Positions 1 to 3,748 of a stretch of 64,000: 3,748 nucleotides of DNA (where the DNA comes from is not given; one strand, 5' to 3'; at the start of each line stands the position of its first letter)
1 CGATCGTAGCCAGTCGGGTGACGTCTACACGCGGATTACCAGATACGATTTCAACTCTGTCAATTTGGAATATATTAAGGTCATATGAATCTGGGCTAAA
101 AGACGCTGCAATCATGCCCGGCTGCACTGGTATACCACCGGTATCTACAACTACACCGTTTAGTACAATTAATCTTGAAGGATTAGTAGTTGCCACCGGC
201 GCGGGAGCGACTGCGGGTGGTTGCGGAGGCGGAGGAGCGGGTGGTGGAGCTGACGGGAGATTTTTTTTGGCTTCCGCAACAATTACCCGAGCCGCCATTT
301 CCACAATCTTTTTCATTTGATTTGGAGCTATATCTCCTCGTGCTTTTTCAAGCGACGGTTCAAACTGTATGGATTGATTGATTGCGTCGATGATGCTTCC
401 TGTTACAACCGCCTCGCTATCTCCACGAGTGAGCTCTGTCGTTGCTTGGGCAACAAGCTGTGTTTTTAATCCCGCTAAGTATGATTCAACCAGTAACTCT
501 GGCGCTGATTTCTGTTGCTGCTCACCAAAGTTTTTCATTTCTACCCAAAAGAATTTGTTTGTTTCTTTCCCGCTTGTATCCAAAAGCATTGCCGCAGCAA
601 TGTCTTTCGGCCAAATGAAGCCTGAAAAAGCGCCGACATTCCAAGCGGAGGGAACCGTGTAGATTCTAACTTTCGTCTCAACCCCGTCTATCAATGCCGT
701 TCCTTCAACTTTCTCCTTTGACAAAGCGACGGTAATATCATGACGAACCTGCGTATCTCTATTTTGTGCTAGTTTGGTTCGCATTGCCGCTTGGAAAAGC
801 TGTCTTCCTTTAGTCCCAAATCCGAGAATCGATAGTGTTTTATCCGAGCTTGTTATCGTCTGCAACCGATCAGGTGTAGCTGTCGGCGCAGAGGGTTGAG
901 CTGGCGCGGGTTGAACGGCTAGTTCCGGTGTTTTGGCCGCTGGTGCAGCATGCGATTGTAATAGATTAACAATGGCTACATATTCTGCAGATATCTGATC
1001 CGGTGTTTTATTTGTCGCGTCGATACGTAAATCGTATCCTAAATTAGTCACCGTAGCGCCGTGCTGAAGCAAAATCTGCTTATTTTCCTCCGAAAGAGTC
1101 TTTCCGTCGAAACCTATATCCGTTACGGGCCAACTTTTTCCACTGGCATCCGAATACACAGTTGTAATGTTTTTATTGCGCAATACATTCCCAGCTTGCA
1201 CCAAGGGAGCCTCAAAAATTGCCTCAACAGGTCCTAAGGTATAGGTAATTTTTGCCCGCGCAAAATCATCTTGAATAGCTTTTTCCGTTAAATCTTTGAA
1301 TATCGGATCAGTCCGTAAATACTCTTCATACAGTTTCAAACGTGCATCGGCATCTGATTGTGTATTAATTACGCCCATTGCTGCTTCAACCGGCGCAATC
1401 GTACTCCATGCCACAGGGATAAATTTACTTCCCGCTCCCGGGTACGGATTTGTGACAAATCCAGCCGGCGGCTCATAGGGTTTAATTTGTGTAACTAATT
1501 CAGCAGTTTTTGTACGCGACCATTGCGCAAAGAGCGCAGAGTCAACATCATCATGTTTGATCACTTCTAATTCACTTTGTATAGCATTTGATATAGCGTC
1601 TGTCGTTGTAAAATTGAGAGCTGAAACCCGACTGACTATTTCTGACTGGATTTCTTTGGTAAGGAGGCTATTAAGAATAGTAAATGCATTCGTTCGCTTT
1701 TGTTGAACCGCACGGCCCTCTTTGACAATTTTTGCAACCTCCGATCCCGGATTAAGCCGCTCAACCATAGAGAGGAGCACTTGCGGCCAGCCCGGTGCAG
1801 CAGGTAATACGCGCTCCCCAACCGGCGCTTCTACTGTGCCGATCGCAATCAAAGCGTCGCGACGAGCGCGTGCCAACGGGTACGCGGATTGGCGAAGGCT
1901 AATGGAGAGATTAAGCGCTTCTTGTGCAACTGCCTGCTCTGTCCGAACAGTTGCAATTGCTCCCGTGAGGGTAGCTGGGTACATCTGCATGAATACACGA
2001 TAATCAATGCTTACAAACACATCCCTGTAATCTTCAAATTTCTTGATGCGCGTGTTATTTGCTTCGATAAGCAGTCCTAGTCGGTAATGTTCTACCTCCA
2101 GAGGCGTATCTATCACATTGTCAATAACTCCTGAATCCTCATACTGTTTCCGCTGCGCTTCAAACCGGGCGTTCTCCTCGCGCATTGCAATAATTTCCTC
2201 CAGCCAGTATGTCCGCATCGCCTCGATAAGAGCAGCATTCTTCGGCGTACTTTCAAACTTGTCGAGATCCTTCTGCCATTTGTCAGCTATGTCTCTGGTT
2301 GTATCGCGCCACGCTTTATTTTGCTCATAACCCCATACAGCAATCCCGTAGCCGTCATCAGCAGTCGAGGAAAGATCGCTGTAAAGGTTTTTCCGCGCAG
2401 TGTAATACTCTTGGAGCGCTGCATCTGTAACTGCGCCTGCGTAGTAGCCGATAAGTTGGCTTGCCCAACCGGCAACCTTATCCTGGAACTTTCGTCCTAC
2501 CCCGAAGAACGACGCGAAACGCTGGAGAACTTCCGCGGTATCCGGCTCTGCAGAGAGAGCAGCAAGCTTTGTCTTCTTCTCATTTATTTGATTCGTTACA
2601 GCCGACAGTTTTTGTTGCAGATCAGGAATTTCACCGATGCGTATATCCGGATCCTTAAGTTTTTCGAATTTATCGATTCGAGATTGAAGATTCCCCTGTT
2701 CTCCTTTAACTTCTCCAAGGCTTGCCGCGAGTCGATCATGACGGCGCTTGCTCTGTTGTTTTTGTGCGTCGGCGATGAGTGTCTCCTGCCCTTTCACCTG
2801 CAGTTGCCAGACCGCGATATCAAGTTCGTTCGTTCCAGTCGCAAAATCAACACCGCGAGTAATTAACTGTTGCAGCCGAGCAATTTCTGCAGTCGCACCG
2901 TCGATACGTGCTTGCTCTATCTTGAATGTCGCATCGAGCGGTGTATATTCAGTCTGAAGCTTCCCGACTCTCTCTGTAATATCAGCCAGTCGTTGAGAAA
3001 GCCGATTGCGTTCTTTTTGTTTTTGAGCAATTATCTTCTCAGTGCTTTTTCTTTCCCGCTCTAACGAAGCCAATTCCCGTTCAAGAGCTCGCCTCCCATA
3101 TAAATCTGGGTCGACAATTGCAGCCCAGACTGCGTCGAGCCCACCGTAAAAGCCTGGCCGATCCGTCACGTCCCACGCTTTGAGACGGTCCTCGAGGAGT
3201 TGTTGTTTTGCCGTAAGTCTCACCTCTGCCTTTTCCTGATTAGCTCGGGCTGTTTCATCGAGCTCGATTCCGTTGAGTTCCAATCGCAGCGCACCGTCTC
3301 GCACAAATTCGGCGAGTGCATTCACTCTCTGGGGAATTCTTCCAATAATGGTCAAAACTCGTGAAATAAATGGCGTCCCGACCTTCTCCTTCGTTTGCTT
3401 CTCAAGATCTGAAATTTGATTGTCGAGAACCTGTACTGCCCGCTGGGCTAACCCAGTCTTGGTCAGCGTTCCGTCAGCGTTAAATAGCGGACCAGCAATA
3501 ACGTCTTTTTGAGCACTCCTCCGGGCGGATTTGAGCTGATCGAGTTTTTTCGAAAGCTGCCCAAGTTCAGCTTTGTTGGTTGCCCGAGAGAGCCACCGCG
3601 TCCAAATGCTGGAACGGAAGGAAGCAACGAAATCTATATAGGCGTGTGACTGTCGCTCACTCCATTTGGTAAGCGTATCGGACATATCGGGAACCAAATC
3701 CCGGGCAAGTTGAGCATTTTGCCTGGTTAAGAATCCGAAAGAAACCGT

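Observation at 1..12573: A single uninterrupted giant ORF of more than 4,190 codons occupies the first 12.5 kb and is absent from the supplied ORF track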

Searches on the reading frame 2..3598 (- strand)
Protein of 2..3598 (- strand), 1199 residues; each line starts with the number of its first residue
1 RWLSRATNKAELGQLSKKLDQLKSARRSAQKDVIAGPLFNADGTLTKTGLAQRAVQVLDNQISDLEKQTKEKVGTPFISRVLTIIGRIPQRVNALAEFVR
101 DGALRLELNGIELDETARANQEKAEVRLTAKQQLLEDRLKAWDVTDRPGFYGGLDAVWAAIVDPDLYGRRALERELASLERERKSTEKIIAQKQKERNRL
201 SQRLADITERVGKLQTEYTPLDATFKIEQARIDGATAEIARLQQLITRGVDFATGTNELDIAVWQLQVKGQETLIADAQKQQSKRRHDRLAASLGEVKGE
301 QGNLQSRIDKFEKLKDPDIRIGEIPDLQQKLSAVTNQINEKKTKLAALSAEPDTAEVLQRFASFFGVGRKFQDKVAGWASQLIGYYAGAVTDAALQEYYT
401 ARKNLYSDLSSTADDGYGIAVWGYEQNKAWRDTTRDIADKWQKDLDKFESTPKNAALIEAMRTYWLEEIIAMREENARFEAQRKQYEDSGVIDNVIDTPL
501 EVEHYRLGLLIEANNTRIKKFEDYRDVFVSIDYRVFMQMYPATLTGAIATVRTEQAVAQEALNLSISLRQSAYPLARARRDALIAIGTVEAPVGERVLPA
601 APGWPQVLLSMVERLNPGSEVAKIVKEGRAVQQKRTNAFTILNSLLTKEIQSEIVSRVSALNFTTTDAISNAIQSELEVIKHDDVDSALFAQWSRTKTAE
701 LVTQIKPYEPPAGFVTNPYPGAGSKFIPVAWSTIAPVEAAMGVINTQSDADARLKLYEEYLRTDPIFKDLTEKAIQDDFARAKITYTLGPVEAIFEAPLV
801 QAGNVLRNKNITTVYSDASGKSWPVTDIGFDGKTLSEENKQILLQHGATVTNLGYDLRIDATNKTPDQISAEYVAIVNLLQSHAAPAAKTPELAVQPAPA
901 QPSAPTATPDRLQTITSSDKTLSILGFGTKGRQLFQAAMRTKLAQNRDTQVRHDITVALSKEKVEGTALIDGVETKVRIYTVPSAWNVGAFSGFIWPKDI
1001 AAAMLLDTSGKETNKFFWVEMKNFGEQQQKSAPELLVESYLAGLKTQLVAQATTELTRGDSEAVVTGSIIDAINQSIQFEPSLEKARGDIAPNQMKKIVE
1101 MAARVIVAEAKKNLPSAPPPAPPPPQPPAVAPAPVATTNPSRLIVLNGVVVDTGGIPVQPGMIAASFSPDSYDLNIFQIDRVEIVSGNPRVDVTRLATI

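Call 18: find_related_loci(query=window:2-3598:-, collection=genome_contigs, flank=10000)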
Query window:2-3598:- (1199 aa) in genome_contigs; peptide patterns used: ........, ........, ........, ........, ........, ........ (x = any residue, [..] = any of these).
191 stretches matched a pattern, but none encodes a relative of the query by tblastn (E <= 1e-3).

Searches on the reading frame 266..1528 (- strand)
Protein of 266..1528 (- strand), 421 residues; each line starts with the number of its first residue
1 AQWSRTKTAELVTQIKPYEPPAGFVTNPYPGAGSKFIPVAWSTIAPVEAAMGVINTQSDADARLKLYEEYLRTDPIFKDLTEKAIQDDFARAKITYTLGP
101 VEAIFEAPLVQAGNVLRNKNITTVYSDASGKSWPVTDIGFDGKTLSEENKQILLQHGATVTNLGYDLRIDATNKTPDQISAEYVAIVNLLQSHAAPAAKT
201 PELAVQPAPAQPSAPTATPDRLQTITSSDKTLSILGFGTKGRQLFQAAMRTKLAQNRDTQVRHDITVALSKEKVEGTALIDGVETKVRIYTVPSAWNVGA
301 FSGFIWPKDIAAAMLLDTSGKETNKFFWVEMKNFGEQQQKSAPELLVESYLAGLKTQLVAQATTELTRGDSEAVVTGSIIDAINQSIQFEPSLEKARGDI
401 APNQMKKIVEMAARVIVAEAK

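Call 99: predict_structure(alignment_id=A6)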
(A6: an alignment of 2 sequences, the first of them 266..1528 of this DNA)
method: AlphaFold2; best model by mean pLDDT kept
length: 421 residues; sequences in the alignment: 2
mean_pLDDT: 42.1   pTM: 0.26
mean pLDDT of the five models: 42.1, 40.6, 39.7, 38.1, 37.7
residues with pLDDT >= 90: 11; 70-90: 58; 50-70: 62; < 50: 290
segments of 3 or more residues with pLDDT < 50: 1-135, 173-177, 194-341
pLDDT, mean of each block of 10 residues (from residue 1): 25 26 25 23 23 32 40 31 29 21 25 36 34 45 64 66 60 51 58 41 24 23 20 25 29 25 23 31 34 30 26 30 33 31 58 77 90 90 84 74 80 77 80
secondary structure, 60 per line:
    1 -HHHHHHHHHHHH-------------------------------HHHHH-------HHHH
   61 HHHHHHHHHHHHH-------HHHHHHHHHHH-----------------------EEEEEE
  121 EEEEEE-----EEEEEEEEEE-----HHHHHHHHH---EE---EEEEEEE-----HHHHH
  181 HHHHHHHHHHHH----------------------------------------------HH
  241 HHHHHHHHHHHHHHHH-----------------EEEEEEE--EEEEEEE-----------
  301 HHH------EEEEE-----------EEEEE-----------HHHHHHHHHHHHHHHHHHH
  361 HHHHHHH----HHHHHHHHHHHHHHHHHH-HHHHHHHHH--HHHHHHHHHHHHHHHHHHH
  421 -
elements in order: H2-13 H45-49 H57-73 H81-91 E115-126 E132-141 H147-155 E164-170 H176-192 H239-256 E274-280 E283-289 E310-314 E326-330 H342-367 H372-389 H391-399 H402-420
